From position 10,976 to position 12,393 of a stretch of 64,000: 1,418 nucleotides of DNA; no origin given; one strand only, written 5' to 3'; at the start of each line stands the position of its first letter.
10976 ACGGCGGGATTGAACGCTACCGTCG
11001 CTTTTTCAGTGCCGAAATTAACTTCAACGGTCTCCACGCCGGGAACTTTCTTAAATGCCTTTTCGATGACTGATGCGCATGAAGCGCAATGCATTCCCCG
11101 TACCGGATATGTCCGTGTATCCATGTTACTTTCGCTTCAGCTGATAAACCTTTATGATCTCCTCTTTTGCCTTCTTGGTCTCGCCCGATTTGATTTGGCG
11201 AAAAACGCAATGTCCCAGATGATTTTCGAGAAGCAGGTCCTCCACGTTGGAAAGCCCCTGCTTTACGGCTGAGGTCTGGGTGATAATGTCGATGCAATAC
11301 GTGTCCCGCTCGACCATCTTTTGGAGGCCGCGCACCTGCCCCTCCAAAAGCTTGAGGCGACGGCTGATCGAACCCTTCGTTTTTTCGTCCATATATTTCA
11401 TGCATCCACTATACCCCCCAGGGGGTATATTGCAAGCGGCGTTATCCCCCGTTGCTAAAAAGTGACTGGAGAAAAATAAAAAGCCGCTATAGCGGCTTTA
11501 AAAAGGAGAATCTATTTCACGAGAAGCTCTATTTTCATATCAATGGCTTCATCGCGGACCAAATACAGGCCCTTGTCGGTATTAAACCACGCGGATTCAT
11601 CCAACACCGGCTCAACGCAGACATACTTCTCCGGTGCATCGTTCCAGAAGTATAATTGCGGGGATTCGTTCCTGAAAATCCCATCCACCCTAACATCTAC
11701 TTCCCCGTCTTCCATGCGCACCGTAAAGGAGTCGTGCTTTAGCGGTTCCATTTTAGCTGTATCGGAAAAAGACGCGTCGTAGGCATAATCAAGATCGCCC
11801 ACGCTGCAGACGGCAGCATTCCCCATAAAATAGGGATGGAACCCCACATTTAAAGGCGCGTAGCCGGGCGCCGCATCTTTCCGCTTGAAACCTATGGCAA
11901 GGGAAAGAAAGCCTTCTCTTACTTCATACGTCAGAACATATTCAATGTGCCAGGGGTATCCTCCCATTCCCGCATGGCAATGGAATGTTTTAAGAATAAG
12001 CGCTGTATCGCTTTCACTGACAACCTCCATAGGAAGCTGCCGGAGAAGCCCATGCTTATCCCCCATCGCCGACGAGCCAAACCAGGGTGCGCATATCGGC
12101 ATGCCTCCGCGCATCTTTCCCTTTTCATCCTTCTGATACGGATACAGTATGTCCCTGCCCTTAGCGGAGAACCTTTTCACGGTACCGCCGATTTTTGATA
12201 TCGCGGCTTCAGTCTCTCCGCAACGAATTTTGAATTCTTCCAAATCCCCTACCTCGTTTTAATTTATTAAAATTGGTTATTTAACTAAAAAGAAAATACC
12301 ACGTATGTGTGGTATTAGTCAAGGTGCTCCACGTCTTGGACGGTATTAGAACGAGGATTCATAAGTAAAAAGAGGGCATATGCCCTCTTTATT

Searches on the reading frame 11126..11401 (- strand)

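Call 6: search_protein_families(library=pfam, proteins=[window:11126-11401:-], max_evalue=1)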
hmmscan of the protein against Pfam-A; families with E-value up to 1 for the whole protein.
window:11126-11401:- (91 aa): 1 family
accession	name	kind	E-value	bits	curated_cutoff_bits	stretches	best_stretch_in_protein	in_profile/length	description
PF02583.22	Trns_repr_metal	-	1.9e-23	83.1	22.8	1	11-85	4-75/78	Metal-sensitive transcriptional repressor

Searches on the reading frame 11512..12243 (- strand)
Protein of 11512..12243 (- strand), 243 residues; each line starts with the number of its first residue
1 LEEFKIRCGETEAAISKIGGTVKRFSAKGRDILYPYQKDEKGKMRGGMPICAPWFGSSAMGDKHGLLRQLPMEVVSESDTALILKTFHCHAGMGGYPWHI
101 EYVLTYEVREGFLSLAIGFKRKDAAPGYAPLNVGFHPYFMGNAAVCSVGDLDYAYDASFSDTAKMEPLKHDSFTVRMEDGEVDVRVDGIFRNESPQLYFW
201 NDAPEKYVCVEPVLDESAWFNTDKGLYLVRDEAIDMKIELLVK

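Call 6: search_protein_families(library=pfam, proteins=[window:11512-12243:-], max_evalue=1)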
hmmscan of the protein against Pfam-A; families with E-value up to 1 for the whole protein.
window:11512-12243:- (243 aa): 1 family
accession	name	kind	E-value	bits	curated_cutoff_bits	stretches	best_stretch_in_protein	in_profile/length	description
PF01263.26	Aldose_epim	-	5.2e-13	49.5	27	1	9-140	8-162/299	Aldose 1-epimerase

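Call 8: search_protein_families(library=ncbifam, proteins=[window:11512-12243:-], max_evalue=1)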
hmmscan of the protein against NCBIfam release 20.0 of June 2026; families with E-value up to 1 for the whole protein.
window:11512-12243:- (243 aa): 1 family
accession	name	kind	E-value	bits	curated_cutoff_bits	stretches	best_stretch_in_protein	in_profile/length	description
NF011719.0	PRK15172.1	equivalog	0.016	14.7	251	1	63-144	91-169/300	aldose-1-epimerase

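Call 13: find_encoding_contigs(protein=window:11512-12243:-, flank=6000, max_places=10)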
Protein window:11512-12243:- (243 aa): 2 contigs read that carry it; 1 place shown.
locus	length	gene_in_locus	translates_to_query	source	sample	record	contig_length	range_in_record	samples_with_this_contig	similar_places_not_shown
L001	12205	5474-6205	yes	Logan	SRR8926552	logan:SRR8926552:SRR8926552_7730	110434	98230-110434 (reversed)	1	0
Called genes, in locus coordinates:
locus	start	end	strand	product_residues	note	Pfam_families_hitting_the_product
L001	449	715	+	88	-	-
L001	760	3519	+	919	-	PF08471:Ribonuc_red_2_N, PF02867:Ribonuc_red_lgC, PF12637:TSCPD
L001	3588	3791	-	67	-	-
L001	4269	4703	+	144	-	-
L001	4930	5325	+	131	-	-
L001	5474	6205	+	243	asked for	PF01263:Aldose_epim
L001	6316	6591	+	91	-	PF02583:Trns_repr_metal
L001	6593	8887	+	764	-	PF00403:HMA, PF00122:E1-E2_ATPase, PF00702:Hydrolase, PF08282:Hydrolase_3 (faint)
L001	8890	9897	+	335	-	PF00403:HMA, PF13386:DsbD_2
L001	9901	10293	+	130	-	PF13473:Cupredoxin_1 (weak)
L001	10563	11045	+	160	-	PF11188:DUF2975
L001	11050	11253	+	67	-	PF13443:HTH_26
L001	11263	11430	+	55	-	-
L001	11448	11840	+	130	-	PF07883:Cupin_2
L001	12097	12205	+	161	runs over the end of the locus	PF03073:TspO_MBR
